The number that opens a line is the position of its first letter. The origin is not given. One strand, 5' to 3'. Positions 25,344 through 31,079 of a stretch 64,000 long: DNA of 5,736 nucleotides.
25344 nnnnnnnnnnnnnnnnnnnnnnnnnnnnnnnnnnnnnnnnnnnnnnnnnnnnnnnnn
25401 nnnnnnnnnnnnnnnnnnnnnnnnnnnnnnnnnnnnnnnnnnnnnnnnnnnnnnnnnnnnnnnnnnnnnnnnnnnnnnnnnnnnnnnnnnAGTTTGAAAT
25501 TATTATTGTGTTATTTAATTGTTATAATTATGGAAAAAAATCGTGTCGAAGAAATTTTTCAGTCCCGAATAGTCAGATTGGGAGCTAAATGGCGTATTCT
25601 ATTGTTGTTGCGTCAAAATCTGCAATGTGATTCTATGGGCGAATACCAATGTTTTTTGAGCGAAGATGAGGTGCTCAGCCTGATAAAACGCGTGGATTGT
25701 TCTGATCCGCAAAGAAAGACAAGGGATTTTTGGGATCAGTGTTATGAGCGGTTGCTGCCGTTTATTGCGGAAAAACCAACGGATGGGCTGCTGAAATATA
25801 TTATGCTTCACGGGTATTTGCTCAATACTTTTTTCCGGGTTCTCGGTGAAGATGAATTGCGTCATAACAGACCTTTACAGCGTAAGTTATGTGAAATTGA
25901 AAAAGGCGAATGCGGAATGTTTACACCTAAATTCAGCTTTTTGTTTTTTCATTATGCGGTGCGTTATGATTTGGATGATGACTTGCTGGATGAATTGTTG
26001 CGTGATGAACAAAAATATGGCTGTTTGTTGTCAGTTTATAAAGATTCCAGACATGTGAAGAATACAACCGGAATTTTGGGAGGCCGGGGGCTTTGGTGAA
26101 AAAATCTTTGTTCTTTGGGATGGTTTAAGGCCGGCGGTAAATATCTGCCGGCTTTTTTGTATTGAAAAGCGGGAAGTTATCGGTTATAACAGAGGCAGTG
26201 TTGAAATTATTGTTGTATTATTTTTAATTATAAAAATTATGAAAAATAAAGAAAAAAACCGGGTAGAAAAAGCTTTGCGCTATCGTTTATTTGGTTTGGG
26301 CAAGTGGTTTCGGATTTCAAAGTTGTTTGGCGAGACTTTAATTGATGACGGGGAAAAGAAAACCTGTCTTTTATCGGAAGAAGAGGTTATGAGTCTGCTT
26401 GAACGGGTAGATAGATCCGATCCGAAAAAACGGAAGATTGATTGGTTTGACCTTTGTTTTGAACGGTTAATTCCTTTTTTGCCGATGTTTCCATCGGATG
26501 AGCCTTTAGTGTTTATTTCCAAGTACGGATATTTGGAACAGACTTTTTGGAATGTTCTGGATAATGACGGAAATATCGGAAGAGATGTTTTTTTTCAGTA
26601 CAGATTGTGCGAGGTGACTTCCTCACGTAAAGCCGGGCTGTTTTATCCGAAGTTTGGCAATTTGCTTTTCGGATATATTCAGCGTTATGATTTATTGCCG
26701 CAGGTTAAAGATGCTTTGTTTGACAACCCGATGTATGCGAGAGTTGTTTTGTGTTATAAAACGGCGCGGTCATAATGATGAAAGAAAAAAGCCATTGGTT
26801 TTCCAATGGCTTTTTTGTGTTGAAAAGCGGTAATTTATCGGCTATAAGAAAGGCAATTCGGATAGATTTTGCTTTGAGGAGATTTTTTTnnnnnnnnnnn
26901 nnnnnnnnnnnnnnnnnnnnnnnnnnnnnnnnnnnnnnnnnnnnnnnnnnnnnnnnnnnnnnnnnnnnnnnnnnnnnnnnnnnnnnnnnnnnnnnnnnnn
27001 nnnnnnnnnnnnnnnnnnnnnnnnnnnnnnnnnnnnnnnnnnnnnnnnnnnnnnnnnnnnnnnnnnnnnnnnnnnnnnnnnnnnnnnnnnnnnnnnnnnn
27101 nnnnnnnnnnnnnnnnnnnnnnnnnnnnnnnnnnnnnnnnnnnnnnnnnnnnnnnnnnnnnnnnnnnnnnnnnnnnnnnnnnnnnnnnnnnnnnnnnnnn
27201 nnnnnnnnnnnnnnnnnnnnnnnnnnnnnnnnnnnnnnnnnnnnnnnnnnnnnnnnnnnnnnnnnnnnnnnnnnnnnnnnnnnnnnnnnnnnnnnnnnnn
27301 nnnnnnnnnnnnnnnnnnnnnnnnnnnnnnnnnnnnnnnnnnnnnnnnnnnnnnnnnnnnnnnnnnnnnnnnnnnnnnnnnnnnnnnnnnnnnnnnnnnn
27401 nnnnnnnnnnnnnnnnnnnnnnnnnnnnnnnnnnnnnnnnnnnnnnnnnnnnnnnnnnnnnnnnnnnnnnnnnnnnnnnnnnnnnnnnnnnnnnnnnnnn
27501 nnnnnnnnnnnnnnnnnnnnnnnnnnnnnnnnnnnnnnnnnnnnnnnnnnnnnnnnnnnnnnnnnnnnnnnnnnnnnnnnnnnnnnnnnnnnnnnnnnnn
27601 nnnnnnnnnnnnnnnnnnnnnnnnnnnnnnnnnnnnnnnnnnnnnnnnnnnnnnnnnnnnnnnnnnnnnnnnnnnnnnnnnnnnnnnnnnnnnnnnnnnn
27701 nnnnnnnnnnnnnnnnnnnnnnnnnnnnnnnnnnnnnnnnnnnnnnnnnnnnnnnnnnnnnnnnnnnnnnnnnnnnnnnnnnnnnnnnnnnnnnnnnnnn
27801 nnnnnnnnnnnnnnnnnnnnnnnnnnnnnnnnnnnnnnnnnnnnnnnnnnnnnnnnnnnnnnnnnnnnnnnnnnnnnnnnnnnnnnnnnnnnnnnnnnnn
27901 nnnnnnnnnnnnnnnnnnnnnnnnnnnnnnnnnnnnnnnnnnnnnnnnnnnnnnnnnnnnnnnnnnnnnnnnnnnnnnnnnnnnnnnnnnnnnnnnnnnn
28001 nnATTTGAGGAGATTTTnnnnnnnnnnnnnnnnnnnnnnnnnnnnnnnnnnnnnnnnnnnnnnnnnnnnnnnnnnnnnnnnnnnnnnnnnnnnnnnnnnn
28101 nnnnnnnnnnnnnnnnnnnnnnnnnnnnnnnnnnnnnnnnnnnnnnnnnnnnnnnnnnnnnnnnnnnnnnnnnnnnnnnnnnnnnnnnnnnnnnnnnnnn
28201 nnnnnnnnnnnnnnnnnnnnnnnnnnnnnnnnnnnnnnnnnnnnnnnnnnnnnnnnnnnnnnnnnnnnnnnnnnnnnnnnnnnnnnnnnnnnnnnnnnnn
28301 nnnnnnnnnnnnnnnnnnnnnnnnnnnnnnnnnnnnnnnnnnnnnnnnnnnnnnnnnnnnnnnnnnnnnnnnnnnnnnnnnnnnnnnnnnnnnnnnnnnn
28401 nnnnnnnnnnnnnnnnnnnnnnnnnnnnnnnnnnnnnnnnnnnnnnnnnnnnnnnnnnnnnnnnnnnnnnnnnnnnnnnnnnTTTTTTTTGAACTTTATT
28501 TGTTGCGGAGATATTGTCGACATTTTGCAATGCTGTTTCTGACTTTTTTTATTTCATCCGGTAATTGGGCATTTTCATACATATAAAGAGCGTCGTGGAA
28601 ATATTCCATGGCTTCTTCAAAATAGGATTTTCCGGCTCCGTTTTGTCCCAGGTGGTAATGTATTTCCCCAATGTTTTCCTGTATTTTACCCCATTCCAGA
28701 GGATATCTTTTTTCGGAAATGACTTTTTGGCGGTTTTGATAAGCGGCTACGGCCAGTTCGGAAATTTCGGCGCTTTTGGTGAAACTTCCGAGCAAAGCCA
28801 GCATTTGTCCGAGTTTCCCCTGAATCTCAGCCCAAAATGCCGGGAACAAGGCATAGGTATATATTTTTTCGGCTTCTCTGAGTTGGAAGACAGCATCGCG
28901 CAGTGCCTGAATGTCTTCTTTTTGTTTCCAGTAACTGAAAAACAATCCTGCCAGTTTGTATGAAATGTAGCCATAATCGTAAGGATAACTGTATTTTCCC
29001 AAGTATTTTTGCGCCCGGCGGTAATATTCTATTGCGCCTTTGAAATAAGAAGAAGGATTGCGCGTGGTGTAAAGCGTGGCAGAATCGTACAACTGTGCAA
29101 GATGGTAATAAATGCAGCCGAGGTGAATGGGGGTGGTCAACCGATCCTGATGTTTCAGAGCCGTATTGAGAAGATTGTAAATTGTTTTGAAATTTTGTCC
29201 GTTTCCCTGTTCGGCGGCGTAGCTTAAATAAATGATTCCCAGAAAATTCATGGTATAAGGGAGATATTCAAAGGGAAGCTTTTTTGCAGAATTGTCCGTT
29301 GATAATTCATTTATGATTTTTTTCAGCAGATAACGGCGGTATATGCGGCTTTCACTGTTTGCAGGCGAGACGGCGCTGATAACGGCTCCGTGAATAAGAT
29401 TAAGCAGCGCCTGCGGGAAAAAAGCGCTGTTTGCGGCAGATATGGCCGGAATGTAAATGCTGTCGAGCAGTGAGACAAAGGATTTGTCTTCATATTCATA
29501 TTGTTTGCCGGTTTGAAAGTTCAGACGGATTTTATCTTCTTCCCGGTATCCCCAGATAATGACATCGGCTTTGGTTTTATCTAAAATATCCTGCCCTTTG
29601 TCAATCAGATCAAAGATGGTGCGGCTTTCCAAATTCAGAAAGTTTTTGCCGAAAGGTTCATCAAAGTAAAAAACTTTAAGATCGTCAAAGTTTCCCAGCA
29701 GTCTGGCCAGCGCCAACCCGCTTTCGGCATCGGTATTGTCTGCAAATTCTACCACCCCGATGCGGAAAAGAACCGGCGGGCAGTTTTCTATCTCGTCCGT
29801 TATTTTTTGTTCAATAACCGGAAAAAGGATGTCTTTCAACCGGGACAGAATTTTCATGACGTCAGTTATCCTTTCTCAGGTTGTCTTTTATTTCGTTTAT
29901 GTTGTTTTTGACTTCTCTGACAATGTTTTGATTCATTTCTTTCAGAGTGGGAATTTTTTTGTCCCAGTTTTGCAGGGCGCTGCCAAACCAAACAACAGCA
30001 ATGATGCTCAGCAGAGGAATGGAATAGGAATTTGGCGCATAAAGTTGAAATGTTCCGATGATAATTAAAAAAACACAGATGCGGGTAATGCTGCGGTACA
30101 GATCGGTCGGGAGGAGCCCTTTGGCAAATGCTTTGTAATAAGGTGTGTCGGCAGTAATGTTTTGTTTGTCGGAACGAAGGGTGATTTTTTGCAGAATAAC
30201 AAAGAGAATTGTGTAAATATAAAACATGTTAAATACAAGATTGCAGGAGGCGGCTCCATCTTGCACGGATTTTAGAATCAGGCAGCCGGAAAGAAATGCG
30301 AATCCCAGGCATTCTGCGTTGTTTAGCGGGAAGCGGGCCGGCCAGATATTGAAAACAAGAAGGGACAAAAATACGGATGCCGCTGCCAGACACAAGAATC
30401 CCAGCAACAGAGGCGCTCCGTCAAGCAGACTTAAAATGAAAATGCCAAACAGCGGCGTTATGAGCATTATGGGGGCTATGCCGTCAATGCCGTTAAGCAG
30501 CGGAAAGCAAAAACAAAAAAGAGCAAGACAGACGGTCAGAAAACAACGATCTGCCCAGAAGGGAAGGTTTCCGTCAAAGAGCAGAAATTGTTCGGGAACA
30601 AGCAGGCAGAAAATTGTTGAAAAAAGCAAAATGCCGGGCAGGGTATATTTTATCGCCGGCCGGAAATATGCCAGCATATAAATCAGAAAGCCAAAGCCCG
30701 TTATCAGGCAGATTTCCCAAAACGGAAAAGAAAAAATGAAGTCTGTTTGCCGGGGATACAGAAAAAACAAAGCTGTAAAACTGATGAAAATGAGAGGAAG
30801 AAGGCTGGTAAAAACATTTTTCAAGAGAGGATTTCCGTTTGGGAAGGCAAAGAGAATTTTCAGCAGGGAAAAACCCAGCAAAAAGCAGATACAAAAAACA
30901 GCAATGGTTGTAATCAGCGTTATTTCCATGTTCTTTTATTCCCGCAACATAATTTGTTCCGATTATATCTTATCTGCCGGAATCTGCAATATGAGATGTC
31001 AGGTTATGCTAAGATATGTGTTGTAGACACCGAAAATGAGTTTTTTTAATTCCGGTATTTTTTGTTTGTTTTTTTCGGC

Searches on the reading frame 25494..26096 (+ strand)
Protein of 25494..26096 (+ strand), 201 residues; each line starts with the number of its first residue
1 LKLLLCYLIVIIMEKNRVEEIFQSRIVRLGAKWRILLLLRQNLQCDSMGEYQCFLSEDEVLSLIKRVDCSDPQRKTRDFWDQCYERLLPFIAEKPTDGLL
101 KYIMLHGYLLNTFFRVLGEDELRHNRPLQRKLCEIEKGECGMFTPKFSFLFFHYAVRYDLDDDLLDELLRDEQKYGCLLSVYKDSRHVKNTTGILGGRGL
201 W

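Call 27: search_protein_families(library=pfam, proteins=[window:25494-26096:+], max_evalue=0.00001)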
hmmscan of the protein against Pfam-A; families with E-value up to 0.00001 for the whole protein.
window:25494-26096:+ (201 aa): 0 families

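Call 79: search_protein_families(library=pfam, proteins=[window:25494-26096:+], max_evalue=0.05)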
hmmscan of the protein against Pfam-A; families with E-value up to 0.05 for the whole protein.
window:25494-26096:+ (201 aa): 1 family
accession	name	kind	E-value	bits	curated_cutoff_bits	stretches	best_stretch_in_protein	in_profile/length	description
PF23322.1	PPIase_AIP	-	0.016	15.9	27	0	136-184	20-65/155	AH receptor-interacting protein, N-terminal FKBP-type PPIase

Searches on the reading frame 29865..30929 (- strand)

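Call 27: search_protein_families(library=pfam, proteins=[window:29865-30929:-], max_evalue=0.00001)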
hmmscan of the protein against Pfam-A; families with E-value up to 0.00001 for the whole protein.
window:29865-30929:- (355 aa): 0 families

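Call 79: search_protein_families(library=pfam, proteins=[window:29865-30929:-], max_evalue=0.05)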
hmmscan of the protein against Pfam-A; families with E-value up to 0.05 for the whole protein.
window:29865-30929:- (355 aa): 1 family
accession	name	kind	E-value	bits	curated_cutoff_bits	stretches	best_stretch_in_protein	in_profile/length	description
PF20444.3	DUF6703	-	0.032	14.6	23.8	0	162-198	61-95/122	Family of unknown function (DUF6703)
